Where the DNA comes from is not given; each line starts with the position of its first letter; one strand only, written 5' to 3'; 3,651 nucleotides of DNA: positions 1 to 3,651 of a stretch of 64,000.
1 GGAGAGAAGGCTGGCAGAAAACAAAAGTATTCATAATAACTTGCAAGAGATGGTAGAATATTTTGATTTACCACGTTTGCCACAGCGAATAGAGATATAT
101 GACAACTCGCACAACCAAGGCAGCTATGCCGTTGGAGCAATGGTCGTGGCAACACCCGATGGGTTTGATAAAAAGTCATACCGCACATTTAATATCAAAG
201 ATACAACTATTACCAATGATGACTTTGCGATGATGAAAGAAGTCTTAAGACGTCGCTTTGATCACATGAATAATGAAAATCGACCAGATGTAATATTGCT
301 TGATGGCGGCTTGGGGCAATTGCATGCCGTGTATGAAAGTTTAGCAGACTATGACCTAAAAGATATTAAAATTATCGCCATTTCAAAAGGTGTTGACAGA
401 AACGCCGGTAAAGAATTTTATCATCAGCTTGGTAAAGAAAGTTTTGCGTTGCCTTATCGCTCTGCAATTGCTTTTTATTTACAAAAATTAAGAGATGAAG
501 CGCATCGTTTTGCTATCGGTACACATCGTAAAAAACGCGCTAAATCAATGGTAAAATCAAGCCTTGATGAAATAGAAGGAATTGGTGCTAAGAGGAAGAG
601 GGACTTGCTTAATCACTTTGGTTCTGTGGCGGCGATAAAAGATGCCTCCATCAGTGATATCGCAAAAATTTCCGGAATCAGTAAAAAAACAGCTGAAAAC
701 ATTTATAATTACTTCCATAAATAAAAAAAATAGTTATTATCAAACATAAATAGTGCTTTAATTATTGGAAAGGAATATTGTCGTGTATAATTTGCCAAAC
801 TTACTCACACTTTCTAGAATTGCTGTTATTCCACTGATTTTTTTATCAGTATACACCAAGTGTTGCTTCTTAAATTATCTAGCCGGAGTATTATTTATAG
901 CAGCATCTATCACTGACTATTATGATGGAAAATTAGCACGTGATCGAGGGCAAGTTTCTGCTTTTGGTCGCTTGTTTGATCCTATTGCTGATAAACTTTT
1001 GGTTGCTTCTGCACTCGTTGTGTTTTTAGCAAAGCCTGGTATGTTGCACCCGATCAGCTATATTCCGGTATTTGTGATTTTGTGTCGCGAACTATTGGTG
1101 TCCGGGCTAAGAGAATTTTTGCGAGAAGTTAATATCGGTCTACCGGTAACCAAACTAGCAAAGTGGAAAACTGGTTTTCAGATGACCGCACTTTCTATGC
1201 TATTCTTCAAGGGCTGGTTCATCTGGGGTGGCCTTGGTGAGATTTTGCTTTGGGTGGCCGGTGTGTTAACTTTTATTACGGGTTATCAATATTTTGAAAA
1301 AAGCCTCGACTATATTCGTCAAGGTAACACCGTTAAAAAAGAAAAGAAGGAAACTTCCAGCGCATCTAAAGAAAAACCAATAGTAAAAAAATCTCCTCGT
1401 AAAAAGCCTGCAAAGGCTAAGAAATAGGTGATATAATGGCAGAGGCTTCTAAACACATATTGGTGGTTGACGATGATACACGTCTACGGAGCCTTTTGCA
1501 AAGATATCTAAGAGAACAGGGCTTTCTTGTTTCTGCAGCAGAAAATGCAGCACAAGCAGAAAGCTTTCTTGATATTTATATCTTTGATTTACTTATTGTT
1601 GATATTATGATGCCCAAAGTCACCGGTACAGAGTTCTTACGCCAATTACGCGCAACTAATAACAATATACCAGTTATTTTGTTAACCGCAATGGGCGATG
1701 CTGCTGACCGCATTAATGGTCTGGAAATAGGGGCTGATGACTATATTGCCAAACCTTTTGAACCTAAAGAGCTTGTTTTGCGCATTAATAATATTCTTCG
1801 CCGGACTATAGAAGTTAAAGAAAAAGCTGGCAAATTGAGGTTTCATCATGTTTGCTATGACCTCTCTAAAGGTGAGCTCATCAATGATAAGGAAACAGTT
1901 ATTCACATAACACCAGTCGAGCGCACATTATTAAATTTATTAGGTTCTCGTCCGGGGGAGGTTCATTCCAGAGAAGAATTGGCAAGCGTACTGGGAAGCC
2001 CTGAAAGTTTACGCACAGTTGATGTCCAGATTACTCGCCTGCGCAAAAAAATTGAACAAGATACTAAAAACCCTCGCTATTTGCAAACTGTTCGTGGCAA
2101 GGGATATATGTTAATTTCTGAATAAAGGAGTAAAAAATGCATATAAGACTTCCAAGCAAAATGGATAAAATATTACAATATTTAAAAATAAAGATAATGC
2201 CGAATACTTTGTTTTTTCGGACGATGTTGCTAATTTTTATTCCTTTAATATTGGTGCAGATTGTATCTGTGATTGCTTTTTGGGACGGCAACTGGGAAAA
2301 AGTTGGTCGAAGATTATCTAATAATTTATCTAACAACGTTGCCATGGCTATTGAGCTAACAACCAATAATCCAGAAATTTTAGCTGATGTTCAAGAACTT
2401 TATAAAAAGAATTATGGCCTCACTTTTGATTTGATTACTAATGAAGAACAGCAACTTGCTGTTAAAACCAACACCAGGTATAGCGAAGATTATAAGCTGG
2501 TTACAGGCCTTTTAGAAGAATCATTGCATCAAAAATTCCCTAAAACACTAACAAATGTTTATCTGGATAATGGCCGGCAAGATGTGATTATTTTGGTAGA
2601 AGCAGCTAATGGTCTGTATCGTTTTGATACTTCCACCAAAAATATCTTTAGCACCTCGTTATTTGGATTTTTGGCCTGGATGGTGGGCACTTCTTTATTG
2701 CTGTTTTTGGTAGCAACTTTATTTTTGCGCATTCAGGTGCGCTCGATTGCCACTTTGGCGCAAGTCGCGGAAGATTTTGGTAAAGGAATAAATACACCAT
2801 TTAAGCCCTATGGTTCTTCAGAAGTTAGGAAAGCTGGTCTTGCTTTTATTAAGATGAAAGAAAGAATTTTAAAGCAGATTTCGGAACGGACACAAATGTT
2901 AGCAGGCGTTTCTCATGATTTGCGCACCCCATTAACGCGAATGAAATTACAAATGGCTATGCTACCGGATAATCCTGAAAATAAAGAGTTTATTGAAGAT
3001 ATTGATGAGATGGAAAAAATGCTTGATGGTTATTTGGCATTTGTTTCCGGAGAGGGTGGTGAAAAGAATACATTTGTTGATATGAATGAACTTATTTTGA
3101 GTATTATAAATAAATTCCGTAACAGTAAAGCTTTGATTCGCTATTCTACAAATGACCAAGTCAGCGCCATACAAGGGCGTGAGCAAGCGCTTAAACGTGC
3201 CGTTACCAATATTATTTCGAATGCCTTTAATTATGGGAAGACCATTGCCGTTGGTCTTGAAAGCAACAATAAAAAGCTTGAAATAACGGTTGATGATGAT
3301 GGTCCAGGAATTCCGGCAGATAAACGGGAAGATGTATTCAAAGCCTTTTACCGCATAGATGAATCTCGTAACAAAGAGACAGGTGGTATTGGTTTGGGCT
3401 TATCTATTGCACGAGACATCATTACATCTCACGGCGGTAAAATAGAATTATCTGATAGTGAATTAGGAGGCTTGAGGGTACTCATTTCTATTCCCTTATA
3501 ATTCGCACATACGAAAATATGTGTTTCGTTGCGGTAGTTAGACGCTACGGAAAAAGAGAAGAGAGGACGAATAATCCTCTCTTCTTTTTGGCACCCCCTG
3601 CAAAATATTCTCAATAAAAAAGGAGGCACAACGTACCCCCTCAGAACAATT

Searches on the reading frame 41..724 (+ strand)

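Call 35: search_protein_families(library=pfam, proteins=[window:41-724:+], max_evalue=0.001)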
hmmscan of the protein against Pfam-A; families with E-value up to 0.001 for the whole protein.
window:41-724:+ (227 aa): 4 families
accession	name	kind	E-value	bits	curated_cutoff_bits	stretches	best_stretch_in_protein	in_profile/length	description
PF08459.17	UvrC_RNaseH_dom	-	5.2e-49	166.6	22.3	1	6-159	2-159/159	UvrC RNAse H endonuclease domain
PF14520.12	HHH_5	-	4.6e-14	53.1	27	1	174-223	3-53/57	Helix-hairpin-helix domain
PF12826.13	HHH_2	-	1.6e-08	35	27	1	178-227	8-57/64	Helix-hairpin-helix motif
PF00633.29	HHH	-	3.1e-07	30.3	24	1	197-224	3-30/30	Helix-hairpin-helix motif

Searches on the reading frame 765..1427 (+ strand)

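Call 35: search_protein_families(library=pfam, proteins=[window:765-1427:+], max_evalue=0.001)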
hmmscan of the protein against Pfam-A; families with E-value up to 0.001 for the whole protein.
window:765-1427:+ (220 aa): 1 family
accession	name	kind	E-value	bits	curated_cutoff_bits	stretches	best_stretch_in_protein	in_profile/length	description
PF01066.26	CDP-OH_P_transf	-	3.6e-35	122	22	1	9-170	2-151/152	CDP-alcohol phosphatidyltransferase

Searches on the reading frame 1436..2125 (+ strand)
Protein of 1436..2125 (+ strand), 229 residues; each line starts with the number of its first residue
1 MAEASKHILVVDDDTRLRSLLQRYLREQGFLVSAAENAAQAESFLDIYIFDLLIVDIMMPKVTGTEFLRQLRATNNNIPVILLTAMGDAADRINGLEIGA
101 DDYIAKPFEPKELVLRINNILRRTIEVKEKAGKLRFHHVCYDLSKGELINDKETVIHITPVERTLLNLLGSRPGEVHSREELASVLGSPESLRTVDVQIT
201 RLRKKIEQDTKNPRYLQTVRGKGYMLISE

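Call 35: search_protein_families(library=pfam, proteins=[window:1436-2125:+], max_evalue=0.001)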
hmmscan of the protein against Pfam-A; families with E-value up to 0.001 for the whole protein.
window:1436-2125:+ (229 aa): 2 families
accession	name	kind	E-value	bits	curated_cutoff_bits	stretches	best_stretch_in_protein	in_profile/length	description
PF00072.30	Response_reg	-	2.3e-30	105.5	30.2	1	8-117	1-110/111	Response regulator receiver domain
PF00486.34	Trans_reg_C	-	1.3e-19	70.5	26.2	1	155-226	3-77/77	Transcriptional regulatory protein, C terminal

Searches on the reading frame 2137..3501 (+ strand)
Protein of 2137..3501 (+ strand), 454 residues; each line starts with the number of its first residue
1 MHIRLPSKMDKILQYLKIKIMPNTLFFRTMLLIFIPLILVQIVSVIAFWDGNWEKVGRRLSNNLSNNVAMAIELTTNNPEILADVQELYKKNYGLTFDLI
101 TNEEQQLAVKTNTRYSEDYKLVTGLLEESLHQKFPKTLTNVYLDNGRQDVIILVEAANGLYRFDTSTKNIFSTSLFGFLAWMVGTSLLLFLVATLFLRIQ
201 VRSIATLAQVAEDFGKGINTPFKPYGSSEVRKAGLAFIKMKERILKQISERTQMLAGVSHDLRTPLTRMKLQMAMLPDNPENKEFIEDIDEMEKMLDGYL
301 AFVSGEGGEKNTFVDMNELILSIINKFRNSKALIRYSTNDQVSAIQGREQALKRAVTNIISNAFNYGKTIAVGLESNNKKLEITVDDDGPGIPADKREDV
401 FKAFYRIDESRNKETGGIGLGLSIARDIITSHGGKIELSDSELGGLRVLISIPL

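Call 35: search_protein_families(library=pfam, proteins=[window:2137-3501:+], max_evalue=0.001)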
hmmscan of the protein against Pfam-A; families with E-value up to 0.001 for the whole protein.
window:2137-3501:+ (454 aa): 3 families
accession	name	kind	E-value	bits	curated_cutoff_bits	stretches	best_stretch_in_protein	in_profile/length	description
PF02518.31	HATPase_c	-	1.2e-23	84.1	26.4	1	348-454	2-109/111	Histidine kinase-, DNA gyrase B-, and HSP90-like ATPase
PF00512.31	HisKA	-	1e-09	38.8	26.9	1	251-296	2-50/66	His Kinase A (phospho-acceptor) domain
PF13589.12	HATPase_c_3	-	7.4e-05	23.2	25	1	352-425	3-80/137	Histidine kinase-, DNA gyrase B-, and HSP90-like ATPase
